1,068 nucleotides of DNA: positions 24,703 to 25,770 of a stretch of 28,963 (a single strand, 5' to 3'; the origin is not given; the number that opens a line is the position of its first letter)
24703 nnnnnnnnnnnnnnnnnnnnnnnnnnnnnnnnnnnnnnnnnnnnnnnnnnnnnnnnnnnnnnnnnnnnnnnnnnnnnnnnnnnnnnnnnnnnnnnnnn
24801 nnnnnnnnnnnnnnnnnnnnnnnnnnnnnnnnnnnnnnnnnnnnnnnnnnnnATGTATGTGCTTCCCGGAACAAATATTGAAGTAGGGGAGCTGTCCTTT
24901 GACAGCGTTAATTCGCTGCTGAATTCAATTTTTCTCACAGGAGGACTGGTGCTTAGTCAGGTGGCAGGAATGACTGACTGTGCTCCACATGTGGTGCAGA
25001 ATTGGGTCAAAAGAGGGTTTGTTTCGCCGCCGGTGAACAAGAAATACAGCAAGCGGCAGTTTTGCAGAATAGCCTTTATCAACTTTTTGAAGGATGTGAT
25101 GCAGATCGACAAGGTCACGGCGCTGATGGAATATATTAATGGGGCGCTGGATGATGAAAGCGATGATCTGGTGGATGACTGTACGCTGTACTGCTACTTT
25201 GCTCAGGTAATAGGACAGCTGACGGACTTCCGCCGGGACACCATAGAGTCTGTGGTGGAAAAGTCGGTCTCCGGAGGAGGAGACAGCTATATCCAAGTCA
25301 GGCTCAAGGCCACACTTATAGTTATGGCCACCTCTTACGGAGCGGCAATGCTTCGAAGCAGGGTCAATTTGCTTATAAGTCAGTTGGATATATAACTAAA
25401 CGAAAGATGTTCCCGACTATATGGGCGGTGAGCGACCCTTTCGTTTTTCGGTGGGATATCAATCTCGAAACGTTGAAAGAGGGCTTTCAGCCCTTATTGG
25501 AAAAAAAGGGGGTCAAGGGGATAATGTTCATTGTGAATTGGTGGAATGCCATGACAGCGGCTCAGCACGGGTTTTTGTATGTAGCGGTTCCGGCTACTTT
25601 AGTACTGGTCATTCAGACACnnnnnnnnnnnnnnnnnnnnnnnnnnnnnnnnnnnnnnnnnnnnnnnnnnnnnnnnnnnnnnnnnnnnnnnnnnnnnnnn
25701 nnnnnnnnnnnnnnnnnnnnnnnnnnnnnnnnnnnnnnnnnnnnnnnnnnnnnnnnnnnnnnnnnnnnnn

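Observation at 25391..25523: Second copy of the leader element sits between a MerR-like DUF1836 gene and nfeD-flotillin, and it creates a false N-terminal extension of NfeD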

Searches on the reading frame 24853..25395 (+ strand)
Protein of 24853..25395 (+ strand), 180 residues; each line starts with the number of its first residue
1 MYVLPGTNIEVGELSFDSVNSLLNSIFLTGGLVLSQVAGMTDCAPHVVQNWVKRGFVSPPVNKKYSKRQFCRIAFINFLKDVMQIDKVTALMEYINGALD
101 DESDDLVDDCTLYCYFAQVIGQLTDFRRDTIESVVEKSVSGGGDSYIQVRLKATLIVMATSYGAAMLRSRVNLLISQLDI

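Call 14: search_protein_families(library=pfam, proteins=[window:24853-25395:+], max_evalue=0.01)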
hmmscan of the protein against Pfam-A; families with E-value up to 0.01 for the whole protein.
window:24853-25395:+ (180 aa): 2 families
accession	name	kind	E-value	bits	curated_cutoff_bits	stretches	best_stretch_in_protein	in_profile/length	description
PF08876.17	DUF1836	-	3.2e-13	50.1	27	1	41-107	33-96/105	Domain of unknown function (DUF1836)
PF13411.12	MerR_1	-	1.6e-05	25.4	21.6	1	34-85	3-59/69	MerR HTH family regulatory protein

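Call 32: find_encoding_contigs(protein=window:24853-25395:+, flank=10000, max_places=10)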
Protein window:24853-25395:+ (180 aa): no gene with exactly this product is on record in the collection.

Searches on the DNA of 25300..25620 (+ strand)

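Call 5: search_rna_families(source=window, start=25300, end=25620, threshold=evalue, max_evalue=10, show_alignments=3)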
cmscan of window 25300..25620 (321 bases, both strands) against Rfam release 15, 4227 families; matches with E-value up to 10: 3.
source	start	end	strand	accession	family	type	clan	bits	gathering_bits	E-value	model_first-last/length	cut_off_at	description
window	25312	25332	-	RF01109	SBRMV1_UPD-PKd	Cis-reg;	-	14.9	33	5.1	1-21/21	no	Pseudoknot of upstream pseudoknot domain (UPD) of the 3'UTR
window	25394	25449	+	RF03116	aCoV-5UTR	Cis-reg;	CL00116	12.8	70.3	0.65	69-131/323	no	Alphacoronavirus 5'UTR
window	25500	25522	+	RF02937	Clostridiales-2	Gene; sRNA;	-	11.2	58.6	8.3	1-82/82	no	Clostridiales-2 RNA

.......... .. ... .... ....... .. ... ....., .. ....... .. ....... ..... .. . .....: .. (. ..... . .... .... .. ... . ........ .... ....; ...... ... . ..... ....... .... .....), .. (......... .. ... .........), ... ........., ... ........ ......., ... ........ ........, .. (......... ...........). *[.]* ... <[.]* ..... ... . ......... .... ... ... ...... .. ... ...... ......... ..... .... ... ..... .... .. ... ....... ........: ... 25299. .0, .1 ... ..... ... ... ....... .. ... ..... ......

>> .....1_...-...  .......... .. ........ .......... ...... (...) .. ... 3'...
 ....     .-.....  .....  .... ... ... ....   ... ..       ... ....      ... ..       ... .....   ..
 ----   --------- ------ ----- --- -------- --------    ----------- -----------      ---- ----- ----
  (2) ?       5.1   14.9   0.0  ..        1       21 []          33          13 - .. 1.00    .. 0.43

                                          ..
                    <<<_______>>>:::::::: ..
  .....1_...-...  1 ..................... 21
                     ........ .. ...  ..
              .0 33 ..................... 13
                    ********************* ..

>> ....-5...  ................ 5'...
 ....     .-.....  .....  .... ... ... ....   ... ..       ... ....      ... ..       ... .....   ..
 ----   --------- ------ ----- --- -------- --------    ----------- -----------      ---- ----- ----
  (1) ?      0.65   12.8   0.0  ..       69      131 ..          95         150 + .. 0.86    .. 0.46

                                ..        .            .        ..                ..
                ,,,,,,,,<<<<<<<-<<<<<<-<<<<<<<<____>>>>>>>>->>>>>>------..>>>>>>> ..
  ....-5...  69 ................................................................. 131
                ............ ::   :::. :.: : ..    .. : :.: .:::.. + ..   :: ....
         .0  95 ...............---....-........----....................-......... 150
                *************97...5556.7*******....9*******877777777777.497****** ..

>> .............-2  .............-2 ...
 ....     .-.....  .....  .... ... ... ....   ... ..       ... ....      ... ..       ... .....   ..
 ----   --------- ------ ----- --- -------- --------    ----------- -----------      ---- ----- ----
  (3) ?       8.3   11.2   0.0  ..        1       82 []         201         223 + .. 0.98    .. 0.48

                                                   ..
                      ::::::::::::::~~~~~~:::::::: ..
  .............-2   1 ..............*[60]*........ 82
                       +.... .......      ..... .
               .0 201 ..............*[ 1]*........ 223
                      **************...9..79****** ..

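Call 45: search_dna_similar(query=window:25391-25502:+, collection=plasmids, mode=distant, max_evalue=0.01)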
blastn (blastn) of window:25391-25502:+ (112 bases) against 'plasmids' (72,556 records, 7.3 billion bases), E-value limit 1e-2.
No match.

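Call 46: search_dna_similar(query=window:25391-25502:+, collection=phages, mode=distant, max_evalue=0.01)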
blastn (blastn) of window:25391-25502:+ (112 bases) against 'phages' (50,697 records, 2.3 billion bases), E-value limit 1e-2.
No match.
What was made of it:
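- Tried and rejected: blastn (distant mode) against plasmids and phages found no match (calls 45, 46).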
